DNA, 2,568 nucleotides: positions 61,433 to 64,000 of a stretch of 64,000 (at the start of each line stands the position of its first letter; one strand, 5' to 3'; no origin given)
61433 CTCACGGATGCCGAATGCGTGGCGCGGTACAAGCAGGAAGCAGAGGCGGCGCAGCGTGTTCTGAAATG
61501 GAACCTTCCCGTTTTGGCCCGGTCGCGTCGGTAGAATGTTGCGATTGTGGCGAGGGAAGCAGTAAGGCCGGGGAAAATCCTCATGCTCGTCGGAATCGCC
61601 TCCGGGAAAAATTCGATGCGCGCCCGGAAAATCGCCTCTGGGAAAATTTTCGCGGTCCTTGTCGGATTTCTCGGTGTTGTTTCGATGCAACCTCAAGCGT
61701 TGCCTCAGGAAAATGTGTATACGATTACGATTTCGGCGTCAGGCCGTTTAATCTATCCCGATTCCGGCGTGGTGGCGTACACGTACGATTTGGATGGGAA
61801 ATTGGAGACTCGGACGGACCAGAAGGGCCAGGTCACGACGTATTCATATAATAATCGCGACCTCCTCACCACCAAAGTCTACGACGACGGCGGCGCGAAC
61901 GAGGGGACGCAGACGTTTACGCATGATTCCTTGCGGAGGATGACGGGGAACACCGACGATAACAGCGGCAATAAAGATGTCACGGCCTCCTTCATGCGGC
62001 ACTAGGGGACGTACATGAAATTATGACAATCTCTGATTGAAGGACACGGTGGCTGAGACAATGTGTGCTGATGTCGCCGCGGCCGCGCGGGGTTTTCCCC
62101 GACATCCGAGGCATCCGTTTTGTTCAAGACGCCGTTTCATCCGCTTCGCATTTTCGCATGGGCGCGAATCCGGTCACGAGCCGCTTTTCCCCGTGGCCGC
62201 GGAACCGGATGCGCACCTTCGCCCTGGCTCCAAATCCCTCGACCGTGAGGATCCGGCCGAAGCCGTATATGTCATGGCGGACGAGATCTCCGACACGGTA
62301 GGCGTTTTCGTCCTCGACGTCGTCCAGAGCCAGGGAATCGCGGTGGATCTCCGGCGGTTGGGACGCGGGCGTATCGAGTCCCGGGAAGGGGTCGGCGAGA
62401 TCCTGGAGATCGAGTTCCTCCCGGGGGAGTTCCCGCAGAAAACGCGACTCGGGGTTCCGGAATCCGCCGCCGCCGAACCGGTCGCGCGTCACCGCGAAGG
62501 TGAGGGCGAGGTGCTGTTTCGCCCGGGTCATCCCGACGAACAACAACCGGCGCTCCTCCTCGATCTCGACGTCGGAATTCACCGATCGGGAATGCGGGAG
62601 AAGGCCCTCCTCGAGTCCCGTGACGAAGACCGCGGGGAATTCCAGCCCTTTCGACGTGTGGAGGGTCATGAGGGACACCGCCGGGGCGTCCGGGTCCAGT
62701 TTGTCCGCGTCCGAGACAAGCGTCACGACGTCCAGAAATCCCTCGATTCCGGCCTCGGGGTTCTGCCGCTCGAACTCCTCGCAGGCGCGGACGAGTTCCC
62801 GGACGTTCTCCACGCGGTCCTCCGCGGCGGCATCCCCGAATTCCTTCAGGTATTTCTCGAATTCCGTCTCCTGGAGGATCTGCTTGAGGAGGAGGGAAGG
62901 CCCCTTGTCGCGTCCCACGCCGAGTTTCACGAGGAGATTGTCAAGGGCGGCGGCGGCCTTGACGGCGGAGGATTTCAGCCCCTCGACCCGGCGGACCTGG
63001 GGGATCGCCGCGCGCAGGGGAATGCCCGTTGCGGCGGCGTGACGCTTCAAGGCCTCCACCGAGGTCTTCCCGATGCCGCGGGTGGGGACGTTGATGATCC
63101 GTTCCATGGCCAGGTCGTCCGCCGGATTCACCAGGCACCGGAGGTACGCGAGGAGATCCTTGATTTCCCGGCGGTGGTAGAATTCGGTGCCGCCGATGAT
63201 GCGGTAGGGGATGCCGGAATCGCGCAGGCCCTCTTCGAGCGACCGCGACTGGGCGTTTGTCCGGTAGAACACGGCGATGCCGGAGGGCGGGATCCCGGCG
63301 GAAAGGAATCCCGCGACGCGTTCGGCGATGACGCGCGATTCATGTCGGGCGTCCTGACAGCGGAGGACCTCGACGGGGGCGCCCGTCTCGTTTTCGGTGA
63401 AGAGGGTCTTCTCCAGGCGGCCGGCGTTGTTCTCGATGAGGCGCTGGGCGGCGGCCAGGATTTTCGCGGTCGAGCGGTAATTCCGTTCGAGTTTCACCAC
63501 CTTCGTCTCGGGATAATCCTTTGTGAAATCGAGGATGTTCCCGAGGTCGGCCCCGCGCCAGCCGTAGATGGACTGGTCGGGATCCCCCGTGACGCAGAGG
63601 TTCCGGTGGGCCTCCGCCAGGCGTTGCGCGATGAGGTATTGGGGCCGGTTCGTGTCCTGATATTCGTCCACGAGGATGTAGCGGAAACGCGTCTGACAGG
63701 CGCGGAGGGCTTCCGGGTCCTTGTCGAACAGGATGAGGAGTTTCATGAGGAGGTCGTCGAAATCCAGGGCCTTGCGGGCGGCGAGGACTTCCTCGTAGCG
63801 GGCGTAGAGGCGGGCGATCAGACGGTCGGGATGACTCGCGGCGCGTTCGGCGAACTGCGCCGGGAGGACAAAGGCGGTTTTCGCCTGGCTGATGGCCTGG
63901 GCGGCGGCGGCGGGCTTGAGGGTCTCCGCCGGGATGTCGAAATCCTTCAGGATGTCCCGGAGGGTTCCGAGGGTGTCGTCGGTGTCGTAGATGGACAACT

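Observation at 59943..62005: Small accessory islet: low-GC membrane protein, two 27-bp palindromes, a recombinase 3' remnant fused to the second palindrome, a PIN-like gene with a small partner, and an orphan YD-repeat fragment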

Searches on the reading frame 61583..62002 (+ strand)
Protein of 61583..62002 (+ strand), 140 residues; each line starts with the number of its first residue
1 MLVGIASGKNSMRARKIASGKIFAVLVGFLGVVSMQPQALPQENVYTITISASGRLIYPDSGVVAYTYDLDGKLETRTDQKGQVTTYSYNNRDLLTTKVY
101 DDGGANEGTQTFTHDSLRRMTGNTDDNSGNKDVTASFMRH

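Call 10: search_protein_families(library=pfam, proteins=[window:61583-62002:+], max_evalue=1)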
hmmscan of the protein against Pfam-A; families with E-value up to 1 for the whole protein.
window:61583-62002:+ (140 aa): 2 families
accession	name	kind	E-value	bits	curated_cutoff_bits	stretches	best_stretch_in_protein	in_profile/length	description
PF05593.20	RHS_repeat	-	2.9e-07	31.1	22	1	68-104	1-37/38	RHS Repeat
PF15283.12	DUF4595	-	0.017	15.5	34.2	1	75-125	43-92/202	Domain of unknown function (DUF4595) with porin-like fold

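Call 11: search_protein_families(library=ncbifam, proteins=[window:61583-62002:+], max_evalue=1)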
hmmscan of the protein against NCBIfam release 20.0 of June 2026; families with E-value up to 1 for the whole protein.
window:61583-62002:+ (140 aa): 2 families
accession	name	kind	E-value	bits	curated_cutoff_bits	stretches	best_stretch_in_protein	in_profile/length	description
TIGR01643.1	YD_repeat_2x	repeat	9.9e-06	25.9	15.8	2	62-87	15-41/42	YD repeat-containing protein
NF003716.0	PRK05326.1-3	equivalog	0.21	10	355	1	16-59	193-236/499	potassium/proton antiporter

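Call 46: search_protein_representatives(protein=window:61583-62002:+)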
Query: 140 residues. Proteins with E-value up to 0.001 (for the whole library): 11312; up to 1e-10: 2327; up to 1e-30: 21. The best 150 are listed.
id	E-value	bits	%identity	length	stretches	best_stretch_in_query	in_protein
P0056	3.9e-86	301.7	100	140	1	1-140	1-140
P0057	1.8e-82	289.8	40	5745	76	73-105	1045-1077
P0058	2.0e-53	196.0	39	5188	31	58-130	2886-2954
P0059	6.5e-42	158.8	36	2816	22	62-120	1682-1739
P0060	3.2e-41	156.5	37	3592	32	55-90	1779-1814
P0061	1.5e-38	147.9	35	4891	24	61-129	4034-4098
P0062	2.3e-37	144.1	35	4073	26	54-125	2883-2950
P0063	2.8e-37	143.8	36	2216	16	57-125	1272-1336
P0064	3.2e-37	143.6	37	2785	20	54-100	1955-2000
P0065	7.8e-36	139.1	36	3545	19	25-126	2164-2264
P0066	2.7e-35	137.3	34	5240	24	42-96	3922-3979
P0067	4.7e-35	136.6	52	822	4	56-137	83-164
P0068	2.1e-34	134.5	35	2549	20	55-129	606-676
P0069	2.2e-34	134.4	36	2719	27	62-125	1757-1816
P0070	2.9e-34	134.0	56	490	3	55-138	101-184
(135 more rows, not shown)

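Call 59: list_cluster_members(proteins=[P0067, P0070, P0044, P0055, P0056, P0045, P0033, P0039])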
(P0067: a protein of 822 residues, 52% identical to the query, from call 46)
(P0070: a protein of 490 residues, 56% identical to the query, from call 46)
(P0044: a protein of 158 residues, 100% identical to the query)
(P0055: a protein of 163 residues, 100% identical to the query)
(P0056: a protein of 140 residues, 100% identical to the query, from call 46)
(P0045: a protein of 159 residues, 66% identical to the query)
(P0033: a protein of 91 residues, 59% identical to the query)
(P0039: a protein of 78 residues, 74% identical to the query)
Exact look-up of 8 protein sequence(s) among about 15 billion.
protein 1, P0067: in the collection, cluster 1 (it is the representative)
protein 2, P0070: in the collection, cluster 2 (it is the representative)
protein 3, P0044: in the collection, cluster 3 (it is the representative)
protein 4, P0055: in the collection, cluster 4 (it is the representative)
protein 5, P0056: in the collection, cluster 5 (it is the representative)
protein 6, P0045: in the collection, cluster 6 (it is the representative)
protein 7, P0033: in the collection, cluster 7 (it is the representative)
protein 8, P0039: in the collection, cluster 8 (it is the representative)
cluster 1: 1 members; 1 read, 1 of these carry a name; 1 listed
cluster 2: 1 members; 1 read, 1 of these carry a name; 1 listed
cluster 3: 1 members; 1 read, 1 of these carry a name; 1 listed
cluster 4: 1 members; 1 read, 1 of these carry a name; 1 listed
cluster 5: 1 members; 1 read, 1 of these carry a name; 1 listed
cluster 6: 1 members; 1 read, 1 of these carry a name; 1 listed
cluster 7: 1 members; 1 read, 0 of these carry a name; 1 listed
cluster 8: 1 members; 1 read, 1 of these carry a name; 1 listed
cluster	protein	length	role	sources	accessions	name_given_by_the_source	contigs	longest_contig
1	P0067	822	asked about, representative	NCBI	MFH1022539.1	MAG: RHS repeat-associated core domain-containing protein, partial [Planctomycetota ...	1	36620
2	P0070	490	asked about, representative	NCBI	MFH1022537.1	MAG: hypothetical protein V1809_04055 [Planctomycetota bacterium]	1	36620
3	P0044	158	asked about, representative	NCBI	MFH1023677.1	MAG: PIN domain-containing protein [Planctomycetota bacterium]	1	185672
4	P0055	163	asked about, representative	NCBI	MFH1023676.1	MAG: hypothetical protein V1809_09850 [Planctomycetota bacterium]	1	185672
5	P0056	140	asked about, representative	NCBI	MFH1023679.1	MAG: RHS repeat domain-containing protein [Planctomycetota bacterium]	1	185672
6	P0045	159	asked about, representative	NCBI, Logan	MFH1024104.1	MAG: PIN domain-containing protein [Planctomycetota bacterium]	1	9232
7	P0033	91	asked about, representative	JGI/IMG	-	-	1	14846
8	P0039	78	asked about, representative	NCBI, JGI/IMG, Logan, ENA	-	integrase/recombinase XerD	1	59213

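Call 60: find_encoding_contigs(protein=P0070, flank=10000, max_places=3)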
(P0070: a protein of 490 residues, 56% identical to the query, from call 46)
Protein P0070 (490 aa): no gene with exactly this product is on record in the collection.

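Call 63: search_protein_families(library=pfam, proteins=[P0067, P0070], max_evalue=0.001)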
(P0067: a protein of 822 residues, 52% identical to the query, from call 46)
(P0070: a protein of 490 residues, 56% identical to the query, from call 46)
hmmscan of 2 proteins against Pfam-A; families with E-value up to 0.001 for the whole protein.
P0067 (822 aa): 1 family
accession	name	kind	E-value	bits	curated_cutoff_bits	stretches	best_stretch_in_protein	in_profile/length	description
PF05593.20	RHS_repeat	-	3.1e-19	69.3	22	2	95-126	1-32/38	RHS Repeat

P0070 (490 aa): 1 family
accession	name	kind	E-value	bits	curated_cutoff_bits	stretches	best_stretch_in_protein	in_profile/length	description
PF05593.20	RHS_repeat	-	3.4e-14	53.2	22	1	114-145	1-32/38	RHS Repeat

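Call 64: search_protein_families(library=padloc, proteins=[window:61583-62002:+], max_evalue=0.1)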
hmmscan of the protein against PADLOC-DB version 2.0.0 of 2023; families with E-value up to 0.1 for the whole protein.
window:61583-62002:+ (140 aa): 0 families

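Call 65: search_protein_families(library=phrogs, proteins=[window:61583-62002:+], max_evalue=0.1)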
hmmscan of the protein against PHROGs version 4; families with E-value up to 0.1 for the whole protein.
window:61583-62002:+ (140 aa): 1 family
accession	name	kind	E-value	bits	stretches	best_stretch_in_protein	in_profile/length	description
phrog_10385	-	unknown function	0.00031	18.9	1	58-114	1430-1486/2333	-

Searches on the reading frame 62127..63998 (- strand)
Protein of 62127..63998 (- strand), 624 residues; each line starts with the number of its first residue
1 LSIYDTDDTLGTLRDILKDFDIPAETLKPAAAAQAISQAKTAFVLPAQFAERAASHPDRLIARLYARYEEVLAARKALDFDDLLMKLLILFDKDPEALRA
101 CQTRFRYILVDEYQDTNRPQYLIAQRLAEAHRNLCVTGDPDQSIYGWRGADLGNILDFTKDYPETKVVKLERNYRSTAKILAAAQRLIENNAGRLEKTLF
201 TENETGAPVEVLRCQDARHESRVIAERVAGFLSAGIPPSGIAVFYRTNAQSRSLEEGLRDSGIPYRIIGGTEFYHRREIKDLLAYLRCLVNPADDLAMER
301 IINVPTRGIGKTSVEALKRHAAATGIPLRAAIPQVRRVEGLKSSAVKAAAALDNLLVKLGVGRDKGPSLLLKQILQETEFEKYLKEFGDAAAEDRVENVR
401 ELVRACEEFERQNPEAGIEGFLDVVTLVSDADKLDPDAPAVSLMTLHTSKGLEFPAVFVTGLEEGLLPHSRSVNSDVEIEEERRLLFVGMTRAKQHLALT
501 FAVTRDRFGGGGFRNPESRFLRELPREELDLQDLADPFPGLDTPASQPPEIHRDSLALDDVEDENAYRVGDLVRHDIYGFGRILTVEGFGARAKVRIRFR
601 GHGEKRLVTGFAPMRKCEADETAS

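Call 10: search_protein_families(library=pfam, proteins=[window:62127-63998:-], max_evalue=1)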
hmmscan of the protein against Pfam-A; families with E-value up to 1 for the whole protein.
window:62127-63998:- (624 aa): 7 families
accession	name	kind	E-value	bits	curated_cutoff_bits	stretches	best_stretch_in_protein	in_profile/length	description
PF13361.12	UvrD_C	-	1e-73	249.2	25.6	1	168-502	1-348/350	UvrD-like helicase C-terminal domain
PF00580.27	UvrD-helicase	-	3e-46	158.7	23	1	2-163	105-271/271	UvrD/REP helicase N-terminal domain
PF21196.3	PcrA_UvrD_tudor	-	2.6e-10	40.4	23.9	1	569-616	1-48/48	PcrA/UvrD tudor domain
PF13538.12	UvrD_C_2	-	4.5e-10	39.7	27.4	1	443-499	4-51/52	UvrD-like helicase C-terminal domain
PF13245.12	AAA_19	-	6.2e-05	23.6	25.1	1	75-146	69-132/134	AAA domain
PF01443.25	Viral_helicase1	-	0.00023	21.5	21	1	100-162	55-115/228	Viral superfamily 1 RNA helicase core domain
PF13087.12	AAA_12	-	0.24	11.4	27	0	443-498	141-189/195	AAA domain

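Call 11: search_protein_families(library=ncbifam, proteins=[window:62127-63998:-], max_evalue=1)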
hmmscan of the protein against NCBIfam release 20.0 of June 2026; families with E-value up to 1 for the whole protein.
window:62127-63998:- (624 aa): 16 families
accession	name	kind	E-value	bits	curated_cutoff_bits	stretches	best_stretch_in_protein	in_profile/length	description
TIGR01073.1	pcrA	equivalog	2.9e-184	614.4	911.2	1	2-615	107-725/725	DNA helicase PcrA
NF008743.0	PRK11773.1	equivalog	3e-150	501.9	965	1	2-615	112-718/720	DNA helicase II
TIGR01075.1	uvrD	equivalog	1.7e-144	482.8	1144.45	1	3-613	108-713/715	DNA helicase II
TIGR01074.1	rep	equivalog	4.8e-142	474.5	951.45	1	1-532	104-641/668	DNA helicase Rep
NF008172.0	PRK10919.1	equivalog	1.2e-110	370.7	1168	1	2-531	106-640/673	DNA helicase Rep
TIGR00609.1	recB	equivalog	1.4e-39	136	696.05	2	68-197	333-461/1175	exodeoxyribonuclease V subunit beta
TIGR02785.1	addA_Gpos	equivalog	3.7e-35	121.1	707.65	3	60-187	340-479/1234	helicase-exonuclease AddAB subunit AddA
TIGR02784.1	addA_alphas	equivalog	2.1e-26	92.6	860.75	3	58-190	341-495/1138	double-strand break repair helicase AddA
NF008276.0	PRK11054.1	equivalog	6.3e-23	81.1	543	2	59-201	390-529/684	DNA helicase IV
NF010485.0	PRK13909.1-2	equivalog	6.3e-22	77.6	650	2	69-302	293-536/909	RecB-like helicase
NF010487.0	PRK13909.1-4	equivalog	2.6e-19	69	759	2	65-288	285-526/924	RecB-like helicase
NF008128.0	PRK10876.1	equivalog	4.3e-17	61.1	1697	1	74-190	345-463/1181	exodeoxyribonuclease V subunit beta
NF041464.1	HelD_BACSU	equivalog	7.3e-14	50.6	419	1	100-285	542-719/779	RNA polymerase recycling motor HelD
NF010484.0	PRK13909.1-1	equivalog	1.2e-05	23.3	1074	1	67-183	302-430/945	RecB-like helicase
NF010486.0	PRK13909.1-3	equivalog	0.004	15.2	1109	1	105-184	331-419/921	RecB-like helicase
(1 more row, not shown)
